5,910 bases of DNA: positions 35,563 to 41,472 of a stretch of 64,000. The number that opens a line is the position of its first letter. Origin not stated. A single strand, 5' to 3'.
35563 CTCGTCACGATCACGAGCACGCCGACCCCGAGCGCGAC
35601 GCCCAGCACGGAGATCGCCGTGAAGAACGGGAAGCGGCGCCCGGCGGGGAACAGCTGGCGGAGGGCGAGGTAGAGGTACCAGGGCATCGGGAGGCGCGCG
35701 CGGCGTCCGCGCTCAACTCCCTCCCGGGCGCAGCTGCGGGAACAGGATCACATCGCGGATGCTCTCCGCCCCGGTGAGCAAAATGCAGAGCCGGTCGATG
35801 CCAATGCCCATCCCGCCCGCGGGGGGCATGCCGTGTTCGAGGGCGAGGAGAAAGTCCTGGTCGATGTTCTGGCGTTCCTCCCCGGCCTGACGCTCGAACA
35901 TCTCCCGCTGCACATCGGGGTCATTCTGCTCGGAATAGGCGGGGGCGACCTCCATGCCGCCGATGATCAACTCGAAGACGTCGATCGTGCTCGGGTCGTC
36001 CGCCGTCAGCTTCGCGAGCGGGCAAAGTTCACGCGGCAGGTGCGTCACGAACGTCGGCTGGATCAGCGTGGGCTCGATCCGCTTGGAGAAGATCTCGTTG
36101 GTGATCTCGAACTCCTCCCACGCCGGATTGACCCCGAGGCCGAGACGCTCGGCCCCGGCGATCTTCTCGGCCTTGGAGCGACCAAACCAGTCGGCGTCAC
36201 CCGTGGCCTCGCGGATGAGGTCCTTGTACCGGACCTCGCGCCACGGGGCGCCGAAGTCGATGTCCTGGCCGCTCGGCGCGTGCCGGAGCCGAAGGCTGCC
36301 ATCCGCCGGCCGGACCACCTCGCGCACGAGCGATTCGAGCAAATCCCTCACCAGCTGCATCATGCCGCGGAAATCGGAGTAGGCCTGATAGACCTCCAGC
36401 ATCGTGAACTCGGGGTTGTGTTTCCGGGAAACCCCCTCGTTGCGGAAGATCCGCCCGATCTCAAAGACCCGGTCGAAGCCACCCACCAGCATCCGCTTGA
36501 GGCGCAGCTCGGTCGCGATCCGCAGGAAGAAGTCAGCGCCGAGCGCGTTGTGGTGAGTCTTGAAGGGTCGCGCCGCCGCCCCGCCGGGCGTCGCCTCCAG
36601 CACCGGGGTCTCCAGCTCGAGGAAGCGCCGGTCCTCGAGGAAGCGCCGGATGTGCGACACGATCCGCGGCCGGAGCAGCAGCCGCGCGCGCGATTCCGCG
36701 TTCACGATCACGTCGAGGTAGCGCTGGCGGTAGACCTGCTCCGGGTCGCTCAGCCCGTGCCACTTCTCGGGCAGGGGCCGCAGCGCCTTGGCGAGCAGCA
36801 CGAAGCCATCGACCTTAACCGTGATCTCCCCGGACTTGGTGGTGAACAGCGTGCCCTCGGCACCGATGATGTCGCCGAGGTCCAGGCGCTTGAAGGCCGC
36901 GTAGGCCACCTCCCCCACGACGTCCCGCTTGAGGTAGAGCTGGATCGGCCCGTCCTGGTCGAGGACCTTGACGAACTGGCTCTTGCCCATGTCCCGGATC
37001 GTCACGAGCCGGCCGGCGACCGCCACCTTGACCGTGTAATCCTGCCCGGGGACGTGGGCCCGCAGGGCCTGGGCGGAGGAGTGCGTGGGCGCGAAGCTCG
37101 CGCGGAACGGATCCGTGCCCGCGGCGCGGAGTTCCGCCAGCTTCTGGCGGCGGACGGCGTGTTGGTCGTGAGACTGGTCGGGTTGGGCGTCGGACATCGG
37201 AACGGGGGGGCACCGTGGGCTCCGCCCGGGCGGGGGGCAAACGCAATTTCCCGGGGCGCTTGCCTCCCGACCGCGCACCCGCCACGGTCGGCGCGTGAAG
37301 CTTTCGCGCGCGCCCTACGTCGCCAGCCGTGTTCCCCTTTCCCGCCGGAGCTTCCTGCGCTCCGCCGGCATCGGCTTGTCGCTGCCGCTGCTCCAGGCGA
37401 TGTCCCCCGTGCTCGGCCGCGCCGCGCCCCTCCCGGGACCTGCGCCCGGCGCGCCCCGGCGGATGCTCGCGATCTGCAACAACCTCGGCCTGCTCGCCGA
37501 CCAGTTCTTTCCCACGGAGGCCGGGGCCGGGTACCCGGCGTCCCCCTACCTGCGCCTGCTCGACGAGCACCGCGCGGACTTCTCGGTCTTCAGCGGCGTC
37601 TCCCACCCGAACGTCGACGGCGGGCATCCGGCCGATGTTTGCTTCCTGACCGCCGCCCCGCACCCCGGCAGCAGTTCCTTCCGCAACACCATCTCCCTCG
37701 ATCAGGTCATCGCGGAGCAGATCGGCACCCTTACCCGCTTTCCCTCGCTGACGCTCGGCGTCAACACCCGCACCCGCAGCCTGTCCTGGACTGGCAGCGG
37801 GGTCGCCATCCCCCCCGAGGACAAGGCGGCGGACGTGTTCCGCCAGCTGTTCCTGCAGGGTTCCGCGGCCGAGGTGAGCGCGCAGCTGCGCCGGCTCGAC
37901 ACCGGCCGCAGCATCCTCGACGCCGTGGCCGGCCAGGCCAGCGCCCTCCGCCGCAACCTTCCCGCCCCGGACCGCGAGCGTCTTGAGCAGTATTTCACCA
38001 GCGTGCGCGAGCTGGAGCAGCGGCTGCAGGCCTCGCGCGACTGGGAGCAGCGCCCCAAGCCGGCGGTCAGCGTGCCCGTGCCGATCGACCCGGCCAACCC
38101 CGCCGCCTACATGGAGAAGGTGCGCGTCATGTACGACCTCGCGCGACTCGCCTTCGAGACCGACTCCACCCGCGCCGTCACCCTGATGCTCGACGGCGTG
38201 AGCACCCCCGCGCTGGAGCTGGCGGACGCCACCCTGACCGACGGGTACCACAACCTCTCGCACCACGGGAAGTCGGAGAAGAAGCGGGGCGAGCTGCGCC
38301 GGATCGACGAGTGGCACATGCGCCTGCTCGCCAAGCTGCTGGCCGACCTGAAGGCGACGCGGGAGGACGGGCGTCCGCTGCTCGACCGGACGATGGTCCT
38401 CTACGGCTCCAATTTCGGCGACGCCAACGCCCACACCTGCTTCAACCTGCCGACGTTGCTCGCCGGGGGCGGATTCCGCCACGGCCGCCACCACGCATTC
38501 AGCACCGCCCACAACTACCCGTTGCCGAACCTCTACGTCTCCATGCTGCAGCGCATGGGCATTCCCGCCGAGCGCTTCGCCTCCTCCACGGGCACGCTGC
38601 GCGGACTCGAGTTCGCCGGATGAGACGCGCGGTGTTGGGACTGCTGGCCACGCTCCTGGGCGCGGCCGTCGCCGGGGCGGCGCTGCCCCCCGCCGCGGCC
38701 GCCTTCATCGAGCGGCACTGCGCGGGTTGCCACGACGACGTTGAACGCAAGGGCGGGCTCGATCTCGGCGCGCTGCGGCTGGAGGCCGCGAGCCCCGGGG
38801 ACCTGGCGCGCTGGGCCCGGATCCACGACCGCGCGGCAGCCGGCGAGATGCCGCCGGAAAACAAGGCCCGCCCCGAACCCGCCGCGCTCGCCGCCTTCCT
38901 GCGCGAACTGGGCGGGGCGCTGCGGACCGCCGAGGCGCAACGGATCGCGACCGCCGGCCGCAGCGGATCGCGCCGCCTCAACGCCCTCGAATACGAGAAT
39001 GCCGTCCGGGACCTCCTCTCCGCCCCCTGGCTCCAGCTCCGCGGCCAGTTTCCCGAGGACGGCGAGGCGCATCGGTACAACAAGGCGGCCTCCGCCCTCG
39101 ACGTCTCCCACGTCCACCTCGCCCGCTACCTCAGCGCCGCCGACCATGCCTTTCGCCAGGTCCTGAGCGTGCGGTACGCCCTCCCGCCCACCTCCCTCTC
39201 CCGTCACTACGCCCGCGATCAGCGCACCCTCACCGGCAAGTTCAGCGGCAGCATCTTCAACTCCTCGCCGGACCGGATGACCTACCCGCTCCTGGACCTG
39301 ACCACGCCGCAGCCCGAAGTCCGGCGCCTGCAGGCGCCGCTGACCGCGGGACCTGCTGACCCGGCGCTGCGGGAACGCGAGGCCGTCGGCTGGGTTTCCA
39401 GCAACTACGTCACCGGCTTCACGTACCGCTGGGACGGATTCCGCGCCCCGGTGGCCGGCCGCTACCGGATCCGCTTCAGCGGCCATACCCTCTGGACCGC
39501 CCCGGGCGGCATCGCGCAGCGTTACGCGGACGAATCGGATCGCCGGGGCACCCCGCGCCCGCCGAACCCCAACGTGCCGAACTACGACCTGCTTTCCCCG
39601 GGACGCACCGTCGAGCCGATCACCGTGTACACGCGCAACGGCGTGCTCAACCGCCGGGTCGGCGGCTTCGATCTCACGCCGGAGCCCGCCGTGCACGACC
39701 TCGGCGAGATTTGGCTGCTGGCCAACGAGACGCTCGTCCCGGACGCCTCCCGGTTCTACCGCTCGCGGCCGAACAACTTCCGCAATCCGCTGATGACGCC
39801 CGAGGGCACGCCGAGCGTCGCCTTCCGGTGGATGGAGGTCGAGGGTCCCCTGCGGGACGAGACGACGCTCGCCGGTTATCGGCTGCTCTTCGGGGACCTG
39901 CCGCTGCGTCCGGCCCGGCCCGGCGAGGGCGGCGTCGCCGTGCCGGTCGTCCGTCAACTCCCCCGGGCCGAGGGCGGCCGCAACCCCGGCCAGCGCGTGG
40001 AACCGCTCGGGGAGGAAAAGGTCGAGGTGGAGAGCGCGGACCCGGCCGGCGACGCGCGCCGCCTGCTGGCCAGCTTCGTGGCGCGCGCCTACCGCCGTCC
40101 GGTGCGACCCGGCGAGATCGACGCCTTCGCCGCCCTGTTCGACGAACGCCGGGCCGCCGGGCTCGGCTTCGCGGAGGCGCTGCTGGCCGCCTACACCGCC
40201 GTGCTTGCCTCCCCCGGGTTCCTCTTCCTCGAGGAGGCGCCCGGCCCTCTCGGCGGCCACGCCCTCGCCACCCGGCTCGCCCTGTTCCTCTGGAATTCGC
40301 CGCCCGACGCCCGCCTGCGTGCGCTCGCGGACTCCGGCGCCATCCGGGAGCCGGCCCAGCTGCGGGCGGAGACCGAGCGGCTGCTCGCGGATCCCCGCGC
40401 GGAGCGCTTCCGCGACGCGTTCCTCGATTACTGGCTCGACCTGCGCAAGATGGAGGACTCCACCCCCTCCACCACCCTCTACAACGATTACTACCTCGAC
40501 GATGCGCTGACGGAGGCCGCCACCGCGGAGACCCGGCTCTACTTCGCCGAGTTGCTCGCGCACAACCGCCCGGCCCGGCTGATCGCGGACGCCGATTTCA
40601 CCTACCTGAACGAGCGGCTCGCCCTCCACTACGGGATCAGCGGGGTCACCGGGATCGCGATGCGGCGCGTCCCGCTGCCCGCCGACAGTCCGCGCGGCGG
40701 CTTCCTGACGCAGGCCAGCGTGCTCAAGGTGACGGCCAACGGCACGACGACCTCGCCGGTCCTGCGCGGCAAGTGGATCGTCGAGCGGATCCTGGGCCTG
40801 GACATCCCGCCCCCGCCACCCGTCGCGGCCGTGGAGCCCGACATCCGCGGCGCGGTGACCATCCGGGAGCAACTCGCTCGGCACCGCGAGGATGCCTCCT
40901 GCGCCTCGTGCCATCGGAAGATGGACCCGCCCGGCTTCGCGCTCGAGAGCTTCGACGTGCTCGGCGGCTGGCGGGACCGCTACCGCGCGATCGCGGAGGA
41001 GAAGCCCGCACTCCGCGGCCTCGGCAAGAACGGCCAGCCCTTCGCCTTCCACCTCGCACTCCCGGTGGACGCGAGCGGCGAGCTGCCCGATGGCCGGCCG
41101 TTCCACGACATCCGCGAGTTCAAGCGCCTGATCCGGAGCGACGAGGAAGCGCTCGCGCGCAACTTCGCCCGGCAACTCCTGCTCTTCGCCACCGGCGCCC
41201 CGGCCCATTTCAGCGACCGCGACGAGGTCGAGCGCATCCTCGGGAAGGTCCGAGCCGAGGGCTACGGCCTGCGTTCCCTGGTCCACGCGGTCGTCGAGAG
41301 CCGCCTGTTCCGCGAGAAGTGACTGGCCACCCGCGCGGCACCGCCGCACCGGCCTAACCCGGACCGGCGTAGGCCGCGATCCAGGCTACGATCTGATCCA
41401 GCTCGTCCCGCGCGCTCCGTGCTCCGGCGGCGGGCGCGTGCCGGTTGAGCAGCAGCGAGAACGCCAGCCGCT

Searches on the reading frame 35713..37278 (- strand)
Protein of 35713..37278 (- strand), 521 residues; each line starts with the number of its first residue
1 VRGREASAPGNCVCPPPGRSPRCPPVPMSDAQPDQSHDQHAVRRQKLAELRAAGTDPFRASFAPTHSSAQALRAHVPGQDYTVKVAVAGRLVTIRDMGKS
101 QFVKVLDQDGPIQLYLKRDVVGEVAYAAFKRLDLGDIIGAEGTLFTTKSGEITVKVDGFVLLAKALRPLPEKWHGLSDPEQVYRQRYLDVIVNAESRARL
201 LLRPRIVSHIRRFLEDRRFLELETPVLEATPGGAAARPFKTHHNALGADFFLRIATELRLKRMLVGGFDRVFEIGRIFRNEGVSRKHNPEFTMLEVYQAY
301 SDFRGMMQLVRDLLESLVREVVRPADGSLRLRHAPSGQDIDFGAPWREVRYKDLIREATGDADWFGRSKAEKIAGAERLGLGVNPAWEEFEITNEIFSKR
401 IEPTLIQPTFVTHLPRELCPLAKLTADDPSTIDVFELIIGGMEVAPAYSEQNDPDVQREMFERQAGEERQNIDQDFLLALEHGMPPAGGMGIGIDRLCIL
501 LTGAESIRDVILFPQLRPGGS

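Call 38: search_protein_families(library=pfam, proteins=[window:35713-37278:-], max_evalue=0.00001)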
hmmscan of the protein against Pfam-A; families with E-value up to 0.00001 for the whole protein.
window:35713-37278:- (521 aa): 2 families
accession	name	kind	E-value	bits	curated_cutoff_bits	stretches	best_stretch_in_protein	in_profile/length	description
PF00152.25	tRNA-synt_2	-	4.3e-80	269.5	25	1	180-516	3-307/308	tRNA synthetases class II (D, K and N)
PF01336.31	tRNA_anti-codon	-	4.6e-13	49.3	27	1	85-161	1-74/75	OB-fold nucleic acid binding domain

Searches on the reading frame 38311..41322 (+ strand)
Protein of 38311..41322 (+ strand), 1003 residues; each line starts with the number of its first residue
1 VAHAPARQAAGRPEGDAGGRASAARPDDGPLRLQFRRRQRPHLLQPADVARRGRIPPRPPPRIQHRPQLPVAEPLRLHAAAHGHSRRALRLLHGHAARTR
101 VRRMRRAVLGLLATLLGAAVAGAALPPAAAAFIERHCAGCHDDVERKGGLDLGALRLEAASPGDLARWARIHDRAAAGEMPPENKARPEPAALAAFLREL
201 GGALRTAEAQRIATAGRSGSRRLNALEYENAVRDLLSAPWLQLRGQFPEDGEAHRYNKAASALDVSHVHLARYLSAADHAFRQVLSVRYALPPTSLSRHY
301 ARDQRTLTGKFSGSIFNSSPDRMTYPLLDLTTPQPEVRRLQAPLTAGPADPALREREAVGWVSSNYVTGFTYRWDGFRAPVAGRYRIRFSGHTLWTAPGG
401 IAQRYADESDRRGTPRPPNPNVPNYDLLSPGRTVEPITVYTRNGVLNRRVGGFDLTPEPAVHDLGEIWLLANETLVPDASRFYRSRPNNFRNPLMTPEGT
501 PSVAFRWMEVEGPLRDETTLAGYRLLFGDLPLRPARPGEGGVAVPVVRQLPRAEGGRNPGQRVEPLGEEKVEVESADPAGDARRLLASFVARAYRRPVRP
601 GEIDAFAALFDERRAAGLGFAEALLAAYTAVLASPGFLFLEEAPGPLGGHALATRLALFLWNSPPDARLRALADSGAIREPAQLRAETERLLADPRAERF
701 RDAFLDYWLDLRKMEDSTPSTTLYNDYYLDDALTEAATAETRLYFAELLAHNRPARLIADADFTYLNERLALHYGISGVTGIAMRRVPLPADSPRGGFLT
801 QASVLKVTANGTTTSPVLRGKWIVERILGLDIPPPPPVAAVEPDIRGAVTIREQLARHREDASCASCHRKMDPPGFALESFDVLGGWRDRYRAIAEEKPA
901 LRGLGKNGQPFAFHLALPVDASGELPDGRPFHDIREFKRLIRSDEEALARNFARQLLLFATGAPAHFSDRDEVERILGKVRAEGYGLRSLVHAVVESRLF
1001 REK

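Call 38: search_protein_families(library=pfam, proteins=[window:38311-41322:+], max_evalue=0.00001)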
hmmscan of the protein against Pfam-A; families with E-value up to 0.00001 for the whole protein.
window:38311-41322:+ (1003 aa): 5 families
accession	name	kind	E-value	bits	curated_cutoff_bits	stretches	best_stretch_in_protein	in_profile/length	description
PF07631.16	PSD4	-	3.4e-35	121.8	23.3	1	649-776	3-128/128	Protein of unknown function (DUF1592)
PF07627.16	PSCyt3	-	1.3e-33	115.6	27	1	795-890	1-97/98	Protein of unknown function (DUF1588)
PF07624.16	PSD2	-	3e-19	69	25.8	1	927-1000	1-74/74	Protein of unknown function (DUF1585)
PF07626.16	PSD3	-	2.4e-18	66.8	23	1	221-284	1-63/65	Protein of unknown function (DUF1587)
PF07637.16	PSD5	-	2.7e-15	56.9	34.2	1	582-642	2-62/62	Protein of unknown function (DUF1595)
